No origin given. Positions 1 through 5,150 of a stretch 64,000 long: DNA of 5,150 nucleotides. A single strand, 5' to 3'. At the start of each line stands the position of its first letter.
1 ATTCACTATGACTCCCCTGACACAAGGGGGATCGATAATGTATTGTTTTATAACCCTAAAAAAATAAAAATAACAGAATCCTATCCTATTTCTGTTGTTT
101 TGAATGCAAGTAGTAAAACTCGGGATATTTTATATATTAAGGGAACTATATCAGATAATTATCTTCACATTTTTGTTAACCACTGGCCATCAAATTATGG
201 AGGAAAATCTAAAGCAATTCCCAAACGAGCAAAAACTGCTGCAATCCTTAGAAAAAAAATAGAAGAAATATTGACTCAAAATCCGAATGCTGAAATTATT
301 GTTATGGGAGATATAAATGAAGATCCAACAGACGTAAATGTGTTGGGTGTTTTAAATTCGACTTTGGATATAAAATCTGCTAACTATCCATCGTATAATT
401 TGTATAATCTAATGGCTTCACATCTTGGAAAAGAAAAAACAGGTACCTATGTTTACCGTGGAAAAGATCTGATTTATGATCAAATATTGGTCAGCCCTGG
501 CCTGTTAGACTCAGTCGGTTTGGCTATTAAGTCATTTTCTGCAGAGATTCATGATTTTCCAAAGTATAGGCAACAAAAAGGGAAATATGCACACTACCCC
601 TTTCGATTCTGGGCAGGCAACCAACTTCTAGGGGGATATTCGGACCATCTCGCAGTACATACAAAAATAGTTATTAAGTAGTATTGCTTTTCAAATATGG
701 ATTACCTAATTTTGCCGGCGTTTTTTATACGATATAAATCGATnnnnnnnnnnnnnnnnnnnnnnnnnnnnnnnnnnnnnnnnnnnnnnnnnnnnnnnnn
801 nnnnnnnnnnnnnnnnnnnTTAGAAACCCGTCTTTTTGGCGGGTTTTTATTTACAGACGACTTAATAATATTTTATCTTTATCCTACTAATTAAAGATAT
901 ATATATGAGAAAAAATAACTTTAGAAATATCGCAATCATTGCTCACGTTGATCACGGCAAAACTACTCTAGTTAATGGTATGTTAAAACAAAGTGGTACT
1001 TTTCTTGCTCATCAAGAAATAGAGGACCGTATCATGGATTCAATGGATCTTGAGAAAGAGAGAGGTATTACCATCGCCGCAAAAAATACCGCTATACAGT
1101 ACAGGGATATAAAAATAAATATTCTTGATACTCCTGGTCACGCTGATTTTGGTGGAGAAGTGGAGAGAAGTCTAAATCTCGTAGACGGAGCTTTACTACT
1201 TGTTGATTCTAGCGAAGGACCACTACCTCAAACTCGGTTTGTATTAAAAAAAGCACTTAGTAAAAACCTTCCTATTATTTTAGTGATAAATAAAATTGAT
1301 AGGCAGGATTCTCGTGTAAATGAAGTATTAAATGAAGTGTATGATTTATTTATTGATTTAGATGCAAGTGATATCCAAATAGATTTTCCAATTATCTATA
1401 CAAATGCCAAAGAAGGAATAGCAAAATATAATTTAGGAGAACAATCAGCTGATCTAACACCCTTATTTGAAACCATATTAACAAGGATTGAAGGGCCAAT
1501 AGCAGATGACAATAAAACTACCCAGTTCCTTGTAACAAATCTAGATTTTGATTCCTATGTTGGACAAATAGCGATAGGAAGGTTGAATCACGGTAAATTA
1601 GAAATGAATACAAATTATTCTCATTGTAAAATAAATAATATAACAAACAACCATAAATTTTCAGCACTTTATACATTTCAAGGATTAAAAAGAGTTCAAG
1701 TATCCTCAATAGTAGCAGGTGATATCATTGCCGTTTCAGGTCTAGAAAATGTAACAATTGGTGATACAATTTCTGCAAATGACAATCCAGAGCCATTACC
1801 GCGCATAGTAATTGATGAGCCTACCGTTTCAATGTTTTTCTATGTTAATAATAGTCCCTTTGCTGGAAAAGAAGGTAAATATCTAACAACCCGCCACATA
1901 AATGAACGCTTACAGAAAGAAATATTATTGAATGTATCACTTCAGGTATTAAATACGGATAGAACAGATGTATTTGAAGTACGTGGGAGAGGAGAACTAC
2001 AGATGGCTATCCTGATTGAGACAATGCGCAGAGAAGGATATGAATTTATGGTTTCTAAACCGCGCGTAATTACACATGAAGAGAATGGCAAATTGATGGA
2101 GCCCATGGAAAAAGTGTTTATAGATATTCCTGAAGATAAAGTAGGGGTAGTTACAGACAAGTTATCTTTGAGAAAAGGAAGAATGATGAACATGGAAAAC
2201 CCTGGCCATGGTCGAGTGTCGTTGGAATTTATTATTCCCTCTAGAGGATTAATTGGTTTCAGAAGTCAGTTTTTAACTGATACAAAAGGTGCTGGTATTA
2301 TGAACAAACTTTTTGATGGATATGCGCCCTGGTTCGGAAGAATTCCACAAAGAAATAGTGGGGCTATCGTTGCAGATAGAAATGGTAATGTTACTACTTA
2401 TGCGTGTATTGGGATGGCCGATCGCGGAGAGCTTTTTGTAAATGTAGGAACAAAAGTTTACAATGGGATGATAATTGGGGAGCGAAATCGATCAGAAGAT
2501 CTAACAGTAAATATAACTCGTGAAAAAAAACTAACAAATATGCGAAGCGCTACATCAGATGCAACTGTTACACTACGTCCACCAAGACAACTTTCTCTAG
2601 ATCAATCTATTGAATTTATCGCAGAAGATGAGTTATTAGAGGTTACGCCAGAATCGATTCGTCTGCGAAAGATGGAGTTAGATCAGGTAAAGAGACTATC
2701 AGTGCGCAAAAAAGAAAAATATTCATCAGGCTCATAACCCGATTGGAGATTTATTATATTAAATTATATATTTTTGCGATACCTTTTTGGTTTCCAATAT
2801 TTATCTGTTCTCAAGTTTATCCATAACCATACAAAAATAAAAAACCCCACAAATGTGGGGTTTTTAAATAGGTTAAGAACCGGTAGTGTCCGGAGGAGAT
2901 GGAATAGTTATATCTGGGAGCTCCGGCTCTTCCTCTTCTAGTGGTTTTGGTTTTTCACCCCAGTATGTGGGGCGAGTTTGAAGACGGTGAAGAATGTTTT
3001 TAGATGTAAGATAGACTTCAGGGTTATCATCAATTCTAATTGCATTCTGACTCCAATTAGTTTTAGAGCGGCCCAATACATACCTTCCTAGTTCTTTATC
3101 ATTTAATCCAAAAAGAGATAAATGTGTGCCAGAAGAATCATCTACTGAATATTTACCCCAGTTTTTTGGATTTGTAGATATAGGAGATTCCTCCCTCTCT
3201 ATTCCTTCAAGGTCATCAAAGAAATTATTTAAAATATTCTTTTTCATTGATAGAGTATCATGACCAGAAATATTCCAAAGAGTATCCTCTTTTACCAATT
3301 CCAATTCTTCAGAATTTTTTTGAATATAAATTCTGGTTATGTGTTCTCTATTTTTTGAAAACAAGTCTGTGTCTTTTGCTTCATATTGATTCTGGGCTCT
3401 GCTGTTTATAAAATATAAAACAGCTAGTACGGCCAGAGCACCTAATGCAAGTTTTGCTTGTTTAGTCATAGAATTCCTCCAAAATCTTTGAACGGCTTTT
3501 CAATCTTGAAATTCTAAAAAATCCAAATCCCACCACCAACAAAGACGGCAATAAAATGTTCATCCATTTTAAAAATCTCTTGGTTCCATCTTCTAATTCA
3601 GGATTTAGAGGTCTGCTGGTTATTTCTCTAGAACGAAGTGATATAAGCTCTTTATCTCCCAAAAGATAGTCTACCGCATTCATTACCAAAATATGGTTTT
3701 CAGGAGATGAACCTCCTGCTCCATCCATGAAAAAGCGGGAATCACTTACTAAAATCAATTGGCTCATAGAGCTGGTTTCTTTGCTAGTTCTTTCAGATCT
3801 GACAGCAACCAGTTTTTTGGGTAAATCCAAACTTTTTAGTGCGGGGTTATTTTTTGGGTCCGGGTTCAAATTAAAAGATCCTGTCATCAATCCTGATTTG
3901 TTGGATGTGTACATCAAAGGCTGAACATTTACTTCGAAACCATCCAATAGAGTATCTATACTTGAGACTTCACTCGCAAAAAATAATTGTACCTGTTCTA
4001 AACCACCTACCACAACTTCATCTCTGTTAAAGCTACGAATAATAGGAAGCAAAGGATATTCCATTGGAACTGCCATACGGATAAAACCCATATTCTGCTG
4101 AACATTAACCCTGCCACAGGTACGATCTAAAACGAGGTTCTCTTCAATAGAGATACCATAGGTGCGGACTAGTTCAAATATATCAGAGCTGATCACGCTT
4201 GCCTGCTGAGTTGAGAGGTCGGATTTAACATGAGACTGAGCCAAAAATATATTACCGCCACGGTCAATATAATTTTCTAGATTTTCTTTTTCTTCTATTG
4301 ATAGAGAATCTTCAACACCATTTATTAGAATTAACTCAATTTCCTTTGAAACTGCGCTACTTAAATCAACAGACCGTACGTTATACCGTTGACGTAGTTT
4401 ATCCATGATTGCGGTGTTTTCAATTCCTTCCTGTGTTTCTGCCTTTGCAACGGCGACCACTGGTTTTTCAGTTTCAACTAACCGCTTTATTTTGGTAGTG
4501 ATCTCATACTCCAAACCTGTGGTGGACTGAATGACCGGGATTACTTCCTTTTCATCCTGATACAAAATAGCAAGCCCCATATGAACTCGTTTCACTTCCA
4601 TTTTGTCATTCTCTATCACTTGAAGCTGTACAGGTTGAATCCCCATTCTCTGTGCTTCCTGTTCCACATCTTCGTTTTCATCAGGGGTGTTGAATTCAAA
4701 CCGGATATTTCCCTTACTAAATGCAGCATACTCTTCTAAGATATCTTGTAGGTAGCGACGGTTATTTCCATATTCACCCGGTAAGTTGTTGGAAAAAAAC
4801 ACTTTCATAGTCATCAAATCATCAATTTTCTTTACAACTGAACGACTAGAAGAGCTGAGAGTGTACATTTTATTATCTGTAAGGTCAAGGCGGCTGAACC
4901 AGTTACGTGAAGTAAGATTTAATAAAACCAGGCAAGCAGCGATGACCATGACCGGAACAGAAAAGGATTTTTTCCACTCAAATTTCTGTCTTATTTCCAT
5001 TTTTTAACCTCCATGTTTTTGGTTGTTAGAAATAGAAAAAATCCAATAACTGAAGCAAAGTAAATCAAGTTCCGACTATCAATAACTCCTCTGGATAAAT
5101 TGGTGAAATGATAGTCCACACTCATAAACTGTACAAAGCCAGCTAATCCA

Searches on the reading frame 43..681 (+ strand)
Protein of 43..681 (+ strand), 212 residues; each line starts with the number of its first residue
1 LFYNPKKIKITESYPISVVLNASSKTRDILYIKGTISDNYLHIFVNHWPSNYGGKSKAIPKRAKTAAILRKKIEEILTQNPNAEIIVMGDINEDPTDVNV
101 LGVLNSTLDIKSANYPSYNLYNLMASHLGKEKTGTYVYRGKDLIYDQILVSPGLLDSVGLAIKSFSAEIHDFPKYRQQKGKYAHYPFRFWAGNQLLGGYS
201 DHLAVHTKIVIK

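Call 9: search_protein_families(library=pfam, proteins=[window:43-681:+], max_evalue=0.01)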
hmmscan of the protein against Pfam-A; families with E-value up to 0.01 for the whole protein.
window:43-681:+ (212 aa): 2 families
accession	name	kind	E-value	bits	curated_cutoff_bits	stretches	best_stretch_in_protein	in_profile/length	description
PF19580.5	Exo_endo_phos_3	-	9.7e-51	173.1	27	1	2-208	103-308/311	Endonuclease/Exonuclease/phosphatase family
PF03372.29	Exo_endo_phos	-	0.0086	16.3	24.5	1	63-156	126-208/225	Endonuclease/Exonuclease/phosphatase family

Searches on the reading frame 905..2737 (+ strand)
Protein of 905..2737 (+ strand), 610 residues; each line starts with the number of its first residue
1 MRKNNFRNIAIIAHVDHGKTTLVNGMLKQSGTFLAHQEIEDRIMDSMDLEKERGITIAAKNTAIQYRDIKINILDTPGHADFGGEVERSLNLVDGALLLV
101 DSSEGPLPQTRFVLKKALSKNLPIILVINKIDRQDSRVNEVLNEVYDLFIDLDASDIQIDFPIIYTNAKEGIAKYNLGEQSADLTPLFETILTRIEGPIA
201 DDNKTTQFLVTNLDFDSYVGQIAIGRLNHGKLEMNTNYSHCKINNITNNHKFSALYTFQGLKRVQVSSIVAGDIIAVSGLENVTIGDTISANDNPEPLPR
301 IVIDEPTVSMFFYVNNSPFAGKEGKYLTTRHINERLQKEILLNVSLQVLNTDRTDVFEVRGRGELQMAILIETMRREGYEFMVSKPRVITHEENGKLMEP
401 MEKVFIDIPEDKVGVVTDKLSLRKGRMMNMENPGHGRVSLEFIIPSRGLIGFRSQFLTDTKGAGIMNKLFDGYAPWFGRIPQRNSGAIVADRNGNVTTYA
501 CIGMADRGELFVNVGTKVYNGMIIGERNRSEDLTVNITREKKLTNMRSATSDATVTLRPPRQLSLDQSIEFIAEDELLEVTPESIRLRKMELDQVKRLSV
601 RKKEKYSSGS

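Call 9: search_protein_families(library=pfam, proteins=[window:905-2737:+], max_evalue=0.01)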
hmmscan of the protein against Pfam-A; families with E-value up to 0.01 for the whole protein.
window:905-2737:+ (610 aa): 8 families
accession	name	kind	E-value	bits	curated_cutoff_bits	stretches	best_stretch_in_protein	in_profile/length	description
PF00009.33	GTP_EFTU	-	9.4e-53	179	26.5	1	5-183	2-174/188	Elongation factor Tu GTP binding domain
PF21018.2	BipA_C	-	6.5e-44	148.6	23.8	1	486-593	2-109/110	TypA/BipA C-terminal domain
PF00679.30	EFG_C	-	8.8e-22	77.4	27.9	1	396-482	1-87/89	Elongation factor G C-terminus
PF22042.2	EF-G_D2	-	2e-10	41.1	27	1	209-291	5-83/84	Elongation factor G domain 2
PF03144.31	GTP_EFTU_D2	-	1.3e-07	32.4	30.3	1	220-289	1-72/73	Elongation factor Tu domain 2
PF01926.29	MMR_HSR1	-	4.4e-07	30.5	21.9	1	9-130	2-113/113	50S ribosome-binding GTPase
PF00735.24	Septin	-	0.00028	20.7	26.2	1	8-82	6-75/280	Septin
PF00071.28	Ras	-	0.0026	17.8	21.6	1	54-138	33-121/162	Ras family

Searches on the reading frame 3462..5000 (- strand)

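Call 9: search_protein_families(library=pfam, proteins=[window:3462-5000:-], max_evalue=0.01)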
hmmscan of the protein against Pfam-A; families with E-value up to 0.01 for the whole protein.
window:3462-5000:- (512 aa): 3 families
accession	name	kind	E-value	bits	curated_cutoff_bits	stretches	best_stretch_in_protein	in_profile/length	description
PF09822.16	ABC_transp_aux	-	4e-39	135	34.7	1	179-428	1-263/288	ABC-type uncharacterized transport system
PF23357.1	DUF7088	-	2.2e-27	95.7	27.8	1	43-145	2-104/105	Domain of unknown function (DUF7088)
PF23355.1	IFT52_GIFT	-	0.0016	18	27.2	1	186-290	8-108/246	IFT52 GIFT domain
